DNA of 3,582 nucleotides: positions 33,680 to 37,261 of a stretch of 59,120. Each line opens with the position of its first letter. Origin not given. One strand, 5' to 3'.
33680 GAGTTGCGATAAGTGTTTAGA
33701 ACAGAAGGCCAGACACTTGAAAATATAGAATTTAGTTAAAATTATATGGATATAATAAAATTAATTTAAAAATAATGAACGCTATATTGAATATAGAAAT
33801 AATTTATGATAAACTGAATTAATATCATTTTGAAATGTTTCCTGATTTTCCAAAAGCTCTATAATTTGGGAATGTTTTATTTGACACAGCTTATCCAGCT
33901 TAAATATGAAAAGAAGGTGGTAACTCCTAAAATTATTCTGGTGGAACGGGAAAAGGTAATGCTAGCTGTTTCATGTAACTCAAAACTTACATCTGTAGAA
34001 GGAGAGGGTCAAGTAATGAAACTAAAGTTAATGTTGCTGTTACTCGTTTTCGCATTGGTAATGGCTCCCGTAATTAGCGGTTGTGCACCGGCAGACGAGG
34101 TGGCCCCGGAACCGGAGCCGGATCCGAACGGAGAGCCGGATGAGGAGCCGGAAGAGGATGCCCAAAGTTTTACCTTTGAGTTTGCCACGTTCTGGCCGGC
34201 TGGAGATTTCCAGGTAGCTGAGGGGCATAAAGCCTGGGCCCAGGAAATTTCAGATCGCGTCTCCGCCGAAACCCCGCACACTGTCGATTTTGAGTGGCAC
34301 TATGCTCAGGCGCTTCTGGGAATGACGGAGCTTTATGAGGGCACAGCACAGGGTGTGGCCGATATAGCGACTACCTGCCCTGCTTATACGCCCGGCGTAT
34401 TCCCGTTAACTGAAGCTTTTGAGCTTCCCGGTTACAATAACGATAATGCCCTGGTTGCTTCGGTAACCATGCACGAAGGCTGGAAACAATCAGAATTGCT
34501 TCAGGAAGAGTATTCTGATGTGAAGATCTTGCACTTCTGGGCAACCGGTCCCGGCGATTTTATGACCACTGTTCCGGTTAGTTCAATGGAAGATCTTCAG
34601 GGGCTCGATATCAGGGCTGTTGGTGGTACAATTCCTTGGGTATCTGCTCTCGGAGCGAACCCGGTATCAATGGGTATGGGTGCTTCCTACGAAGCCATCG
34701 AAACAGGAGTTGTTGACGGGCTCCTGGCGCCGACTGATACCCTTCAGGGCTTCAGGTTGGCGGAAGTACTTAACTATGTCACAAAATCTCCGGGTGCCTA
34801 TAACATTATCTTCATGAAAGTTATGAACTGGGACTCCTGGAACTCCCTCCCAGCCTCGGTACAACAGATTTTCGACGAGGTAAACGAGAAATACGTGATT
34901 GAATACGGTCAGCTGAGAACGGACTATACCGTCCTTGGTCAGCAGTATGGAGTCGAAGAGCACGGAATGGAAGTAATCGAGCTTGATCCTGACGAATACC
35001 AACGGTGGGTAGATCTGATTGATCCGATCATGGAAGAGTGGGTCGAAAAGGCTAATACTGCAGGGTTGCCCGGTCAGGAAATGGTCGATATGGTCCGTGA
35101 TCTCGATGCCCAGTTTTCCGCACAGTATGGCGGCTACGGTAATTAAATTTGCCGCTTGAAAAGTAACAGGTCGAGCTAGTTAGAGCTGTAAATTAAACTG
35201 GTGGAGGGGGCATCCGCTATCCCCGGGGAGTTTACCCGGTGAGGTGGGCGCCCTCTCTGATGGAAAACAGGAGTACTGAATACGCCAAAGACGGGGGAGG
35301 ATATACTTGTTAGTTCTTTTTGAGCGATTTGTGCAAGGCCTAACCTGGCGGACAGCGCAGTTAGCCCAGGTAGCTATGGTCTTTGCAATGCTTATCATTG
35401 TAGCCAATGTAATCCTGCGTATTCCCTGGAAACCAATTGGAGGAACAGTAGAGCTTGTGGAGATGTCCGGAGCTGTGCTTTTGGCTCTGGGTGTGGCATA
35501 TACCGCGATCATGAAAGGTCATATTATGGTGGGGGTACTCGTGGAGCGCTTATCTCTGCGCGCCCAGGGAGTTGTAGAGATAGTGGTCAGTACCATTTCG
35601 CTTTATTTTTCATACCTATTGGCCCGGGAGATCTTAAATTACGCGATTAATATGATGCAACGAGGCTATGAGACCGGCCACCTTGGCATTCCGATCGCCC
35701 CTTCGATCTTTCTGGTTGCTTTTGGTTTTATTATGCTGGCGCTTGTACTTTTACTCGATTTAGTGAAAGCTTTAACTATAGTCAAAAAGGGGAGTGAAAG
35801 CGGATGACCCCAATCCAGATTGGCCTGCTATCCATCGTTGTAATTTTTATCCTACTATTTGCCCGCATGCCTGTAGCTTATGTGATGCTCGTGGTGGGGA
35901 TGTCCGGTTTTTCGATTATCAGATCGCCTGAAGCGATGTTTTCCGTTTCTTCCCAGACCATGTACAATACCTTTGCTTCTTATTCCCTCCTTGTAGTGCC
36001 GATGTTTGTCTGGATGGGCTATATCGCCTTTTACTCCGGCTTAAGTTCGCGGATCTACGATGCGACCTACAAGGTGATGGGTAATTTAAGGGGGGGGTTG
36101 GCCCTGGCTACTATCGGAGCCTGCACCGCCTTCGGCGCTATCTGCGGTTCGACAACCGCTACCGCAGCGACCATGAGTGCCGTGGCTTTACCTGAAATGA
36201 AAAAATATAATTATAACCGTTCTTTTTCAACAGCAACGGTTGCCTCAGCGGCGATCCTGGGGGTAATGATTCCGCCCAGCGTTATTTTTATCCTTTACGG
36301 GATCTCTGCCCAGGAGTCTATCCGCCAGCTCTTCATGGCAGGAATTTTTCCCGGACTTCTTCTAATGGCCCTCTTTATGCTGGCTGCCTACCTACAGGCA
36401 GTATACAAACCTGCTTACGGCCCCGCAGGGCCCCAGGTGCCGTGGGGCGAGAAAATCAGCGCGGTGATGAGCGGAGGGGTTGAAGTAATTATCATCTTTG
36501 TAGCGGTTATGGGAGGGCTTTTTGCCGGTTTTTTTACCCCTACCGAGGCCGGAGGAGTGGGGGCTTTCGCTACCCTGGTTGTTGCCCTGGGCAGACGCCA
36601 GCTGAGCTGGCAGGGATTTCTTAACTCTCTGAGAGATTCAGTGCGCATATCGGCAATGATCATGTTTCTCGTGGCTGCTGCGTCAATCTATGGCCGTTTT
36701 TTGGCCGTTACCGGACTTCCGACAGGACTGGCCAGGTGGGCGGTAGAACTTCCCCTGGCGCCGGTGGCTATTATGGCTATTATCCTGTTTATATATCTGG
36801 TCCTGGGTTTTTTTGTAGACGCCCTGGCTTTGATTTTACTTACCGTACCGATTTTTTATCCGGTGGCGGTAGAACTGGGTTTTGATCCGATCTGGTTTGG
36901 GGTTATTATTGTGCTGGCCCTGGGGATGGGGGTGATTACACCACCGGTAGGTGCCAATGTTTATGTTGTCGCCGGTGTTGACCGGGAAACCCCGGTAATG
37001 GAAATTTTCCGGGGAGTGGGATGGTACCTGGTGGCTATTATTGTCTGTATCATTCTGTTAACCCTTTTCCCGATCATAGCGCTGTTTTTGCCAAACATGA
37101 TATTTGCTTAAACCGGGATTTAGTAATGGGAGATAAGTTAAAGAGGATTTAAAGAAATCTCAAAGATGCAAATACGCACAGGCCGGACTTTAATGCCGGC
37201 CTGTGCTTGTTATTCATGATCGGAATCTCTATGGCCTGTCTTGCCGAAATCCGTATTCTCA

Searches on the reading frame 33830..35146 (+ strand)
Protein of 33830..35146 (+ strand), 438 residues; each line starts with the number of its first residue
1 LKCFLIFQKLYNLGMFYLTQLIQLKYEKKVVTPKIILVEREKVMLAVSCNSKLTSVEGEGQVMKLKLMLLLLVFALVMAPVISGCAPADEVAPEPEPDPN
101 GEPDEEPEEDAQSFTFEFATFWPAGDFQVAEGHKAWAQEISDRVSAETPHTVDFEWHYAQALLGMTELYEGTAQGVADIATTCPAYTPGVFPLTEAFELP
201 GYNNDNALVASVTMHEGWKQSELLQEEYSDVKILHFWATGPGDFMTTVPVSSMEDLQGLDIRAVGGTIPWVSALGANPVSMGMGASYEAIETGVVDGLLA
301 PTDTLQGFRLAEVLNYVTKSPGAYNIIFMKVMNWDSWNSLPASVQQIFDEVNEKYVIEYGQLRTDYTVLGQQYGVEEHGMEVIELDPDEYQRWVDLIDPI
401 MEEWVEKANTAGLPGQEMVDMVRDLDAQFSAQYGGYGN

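Call 50: search_protein_families(library=pfam, proteins=[window:33830-35146:+], max_evalue=0.00001)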
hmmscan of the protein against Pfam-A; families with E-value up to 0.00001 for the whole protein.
window:33830-35146:+ (438 aa): 1 family
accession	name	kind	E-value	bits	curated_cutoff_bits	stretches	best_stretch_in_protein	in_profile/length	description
PF03480.18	DctP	-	6.6e-37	127.8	23.4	1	135-406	14-284/286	Bacterial extracellular solute-binding protein, family 7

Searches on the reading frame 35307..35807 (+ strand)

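Call 50: search_protein_families(library=pfam, proteins=[window:35307-35807:+], max_evalue=0.00001)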
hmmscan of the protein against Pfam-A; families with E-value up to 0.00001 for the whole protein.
window:35307-35807:+ (166 aa): 1 family
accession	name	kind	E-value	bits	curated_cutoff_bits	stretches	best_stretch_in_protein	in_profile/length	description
PF04290.18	DctQ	-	8.2e-17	61.8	28.3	1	28-156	2-130/132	Tripartite ATP-independent periplasmic transporters, DctQ component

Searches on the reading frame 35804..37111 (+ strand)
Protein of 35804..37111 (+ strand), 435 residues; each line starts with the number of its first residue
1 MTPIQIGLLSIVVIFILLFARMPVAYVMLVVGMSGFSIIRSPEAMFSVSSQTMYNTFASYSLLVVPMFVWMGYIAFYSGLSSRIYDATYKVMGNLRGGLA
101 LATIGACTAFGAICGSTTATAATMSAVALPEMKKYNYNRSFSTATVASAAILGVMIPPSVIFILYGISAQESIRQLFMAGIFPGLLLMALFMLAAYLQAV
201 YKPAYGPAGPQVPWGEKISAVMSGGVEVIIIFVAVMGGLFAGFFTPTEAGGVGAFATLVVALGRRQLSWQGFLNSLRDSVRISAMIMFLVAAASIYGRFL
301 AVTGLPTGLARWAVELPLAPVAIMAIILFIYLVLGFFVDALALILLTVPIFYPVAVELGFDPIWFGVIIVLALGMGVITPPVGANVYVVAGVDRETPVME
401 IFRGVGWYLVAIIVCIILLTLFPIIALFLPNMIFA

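Call 50: search_protein_families(library=pfam, proteins=[window:35804-37111:+], max_evalue=0.00001)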
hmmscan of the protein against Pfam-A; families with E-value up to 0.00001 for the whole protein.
window:35804-37111:+ (435 aa): 2 families
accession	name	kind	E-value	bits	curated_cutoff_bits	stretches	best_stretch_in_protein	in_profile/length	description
PF06808.19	DctM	-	5.8e-94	315.7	23.8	1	11-423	1-411/413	Tripartite ATP-independent periplasmic transporter, DctM component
PF03600.22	CitMHS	-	1.8e-09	37.6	31.9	1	16-365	3-331/336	Citrate transporter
